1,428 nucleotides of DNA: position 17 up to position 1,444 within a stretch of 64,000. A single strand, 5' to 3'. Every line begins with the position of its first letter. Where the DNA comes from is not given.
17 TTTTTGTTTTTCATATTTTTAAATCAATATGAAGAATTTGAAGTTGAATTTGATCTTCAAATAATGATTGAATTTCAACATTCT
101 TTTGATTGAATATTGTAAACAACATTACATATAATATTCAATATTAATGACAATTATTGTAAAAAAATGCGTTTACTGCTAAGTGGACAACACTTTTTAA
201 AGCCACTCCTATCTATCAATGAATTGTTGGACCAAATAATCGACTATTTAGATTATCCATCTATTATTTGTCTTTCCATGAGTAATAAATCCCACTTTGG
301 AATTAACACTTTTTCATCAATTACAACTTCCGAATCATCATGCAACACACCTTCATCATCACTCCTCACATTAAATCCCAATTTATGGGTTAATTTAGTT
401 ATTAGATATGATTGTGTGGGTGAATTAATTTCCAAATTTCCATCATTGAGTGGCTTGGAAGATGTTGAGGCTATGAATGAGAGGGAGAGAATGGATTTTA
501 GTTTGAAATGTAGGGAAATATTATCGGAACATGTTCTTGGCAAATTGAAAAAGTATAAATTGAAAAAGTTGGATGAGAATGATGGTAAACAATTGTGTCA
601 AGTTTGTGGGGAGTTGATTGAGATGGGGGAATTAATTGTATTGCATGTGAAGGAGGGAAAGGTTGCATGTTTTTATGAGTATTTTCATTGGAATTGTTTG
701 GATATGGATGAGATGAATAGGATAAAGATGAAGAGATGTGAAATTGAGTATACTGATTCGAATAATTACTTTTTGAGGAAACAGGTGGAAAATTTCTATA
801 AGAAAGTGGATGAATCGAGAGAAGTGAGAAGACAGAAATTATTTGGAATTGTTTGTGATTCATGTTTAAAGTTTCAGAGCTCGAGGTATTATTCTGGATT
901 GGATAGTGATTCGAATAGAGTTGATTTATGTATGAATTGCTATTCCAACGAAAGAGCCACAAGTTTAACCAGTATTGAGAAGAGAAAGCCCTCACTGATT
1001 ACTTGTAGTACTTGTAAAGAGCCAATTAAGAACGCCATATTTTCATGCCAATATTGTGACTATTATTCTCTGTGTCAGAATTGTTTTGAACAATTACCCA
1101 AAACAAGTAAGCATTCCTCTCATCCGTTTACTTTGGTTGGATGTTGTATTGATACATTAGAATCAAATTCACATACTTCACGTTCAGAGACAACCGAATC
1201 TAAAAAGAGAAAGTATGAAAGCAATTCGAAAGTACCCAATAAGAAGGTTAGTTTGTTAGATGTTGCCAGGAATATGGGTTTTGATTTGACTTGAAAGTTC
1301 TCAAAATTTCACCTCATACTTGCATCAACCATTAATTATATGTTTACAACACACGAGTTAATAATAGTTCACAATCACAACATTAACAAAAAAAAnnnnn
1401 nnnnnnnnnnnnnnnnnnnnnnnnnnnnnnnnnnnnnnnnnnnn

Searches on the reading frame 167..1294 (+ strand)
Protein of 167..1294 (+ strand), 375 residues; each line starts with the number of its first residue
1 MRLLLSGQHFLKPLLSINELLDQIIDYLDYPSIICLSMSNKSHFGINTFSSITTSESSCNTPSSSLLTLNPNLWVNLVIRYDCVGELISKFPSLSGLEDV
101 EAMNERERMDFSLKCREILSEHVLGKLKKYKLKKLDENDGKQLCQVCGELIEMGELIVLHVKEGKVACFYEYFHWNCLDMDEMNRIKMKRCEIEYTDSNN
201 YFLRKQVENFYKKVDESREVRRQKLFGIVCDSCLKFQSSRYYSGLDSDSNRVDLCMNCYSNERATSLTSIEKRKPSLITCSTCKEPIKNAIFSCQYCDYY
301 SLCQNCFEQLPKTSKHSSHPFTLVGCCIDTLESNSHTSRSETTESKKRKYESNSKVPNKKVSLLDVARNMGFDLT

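Call 4: search_protein_families(library=pfam, proteins=[window:167-1294:+], max_evalue=0.1)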
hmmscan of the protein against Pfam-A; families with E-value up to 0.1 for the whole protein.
window:167-1294:+ (375 aa): 4 families
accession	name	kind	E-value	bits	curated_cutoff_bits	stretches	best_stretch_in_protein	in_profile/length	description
PF00569.23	ZZ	-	1.1e-06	28.8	21.4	1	279-317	6-44/45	Zinc finger, ZZ type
PF22586.1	ANCHR-like_BBOX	-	0.00037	21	27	1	280-319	2-37/39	ANCHR-like B-box zinc-binding domain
PF25299.1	ZZ_ADA2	-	0.00098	19.7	27.5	1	280-318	1-41/48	ADA2 ZZ-type zing finger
PF00645.25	zf-PARP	-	0.0042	18.2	39.3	1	140-189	6-60/87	Poly(ADP-ribose) polymerase and DNA-Ligase Zn-finger region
